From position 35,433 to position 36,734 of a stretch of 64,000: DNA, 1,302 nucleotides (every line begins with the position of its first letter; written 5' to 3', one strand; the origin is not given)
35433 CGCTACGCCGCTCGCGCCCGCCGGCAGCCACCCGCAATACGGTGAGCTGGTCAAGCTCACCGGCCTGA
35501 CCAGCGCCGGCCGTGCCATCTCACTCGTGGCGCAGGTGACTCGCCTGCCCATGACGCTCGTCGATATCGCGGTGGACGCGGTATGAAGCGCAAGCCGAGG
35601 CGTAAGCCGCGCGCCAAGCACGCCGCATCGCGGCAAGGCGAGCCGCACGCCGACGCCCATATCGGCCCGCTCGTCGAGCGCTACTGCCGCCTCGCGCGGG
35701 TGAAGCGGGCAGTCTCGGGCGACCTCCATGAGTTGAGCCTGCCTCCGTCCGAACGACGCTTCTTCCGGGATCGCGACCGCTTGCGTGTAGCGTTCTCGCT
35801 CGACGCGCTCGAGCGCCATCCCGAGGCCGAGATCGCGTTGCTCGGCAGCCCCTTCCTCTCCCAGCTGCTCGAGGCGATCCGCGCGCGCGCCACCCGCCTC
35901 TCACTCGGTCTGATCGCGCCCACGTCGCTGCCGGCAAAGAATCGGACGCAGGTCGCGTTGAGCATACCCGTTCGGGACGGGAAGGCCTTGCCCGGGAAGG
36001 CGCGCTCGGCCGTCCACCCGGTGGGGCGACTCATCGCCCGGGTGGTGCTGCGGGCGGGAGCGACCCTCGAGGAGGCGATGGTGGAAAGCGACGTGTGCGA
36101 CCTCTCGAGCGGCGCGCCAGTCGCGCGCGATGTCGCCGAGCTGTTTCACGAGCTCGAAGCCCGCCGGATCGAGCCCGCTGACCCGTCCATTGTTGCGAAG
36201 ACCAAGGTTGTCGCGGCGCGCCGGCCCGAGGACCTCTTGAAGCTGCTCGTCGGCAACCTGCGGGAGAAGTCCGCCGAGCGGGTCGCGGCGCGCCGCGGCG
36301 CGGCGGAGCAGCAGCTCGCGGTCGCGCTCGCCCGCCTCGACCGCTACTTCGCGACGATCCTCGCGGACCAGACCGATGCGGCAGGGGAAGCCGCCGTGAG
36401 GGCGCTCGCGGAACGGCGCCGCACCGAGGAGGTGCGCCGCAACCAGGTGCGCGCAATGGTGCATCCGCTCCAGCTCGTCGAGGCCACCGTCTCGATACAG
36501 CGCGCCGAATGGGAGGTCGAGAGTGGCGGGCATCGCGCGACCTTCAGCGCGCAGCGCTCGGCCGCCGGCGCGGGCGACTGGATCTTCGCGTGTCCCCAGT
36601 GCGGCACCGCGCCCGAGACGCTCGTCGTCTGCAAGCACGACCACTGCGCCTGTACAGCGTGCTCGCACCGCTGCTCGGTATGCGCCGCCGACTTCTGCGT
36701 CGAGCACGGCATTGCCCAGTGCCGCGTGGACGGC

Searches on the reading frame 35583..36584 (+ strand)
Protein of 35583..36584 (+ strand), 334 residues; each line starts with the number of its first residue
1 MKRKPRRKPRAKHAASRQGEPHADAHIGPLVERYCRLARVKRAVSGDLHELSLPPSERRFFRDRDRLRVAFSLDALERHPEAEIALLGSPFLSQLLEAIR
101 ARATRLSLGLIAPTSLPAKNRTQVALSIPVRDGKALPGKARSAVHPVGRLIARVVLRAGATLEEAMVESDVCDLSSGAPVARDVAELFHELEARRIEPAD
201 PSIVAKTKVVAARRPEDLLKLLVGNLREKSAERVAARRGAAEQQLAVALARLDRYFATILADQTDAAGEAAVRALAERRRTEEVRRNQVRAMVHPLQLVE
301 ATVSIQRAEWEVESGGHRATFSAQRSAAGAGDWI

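Call 62: find_homologous_proteins(query=A5, max_evalue=0.001)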
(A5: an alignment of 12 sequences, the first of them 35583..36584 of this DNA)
Query A5 (12 sequences) (334 aa, profile of the alignment): 202 proteins with E <= 0.001 among 8000 candidates; the best 120 are listed.
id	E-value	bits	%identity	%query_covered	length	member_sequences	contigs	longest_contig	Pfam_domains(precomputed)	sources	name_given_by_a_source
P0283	8.3e-84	300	91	100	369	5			-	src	-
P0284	1.4e-79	286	79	100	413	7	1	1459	-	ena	-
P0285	2.9e-78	281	75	99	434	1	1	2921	-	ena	-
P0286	1.0e-77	280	72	99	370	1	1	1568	-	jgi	-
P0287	3.8e-77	278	43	94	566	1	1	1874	-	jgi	-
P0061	1.1e-76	276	73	100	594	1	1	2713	-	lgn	-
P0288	1.2e-76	276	63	100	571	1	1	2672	-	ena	-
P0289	3.2e-75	271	42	93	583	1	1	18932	-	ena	-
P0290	2.8e-74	268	66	94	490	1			-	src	-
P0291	2.9e-74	268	42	91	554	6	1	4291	-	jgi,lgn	jgi:hypothetical protein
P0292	4.1e-74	268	60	100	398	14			-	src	-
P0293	4.7e-74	268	56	99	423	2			-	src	-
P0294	1.1e-73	266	60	99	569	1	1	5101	-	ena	-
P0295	1.9e-73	266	60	99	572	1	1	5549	-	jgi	-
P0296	1.9e-73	266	60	99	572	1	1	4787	-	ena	-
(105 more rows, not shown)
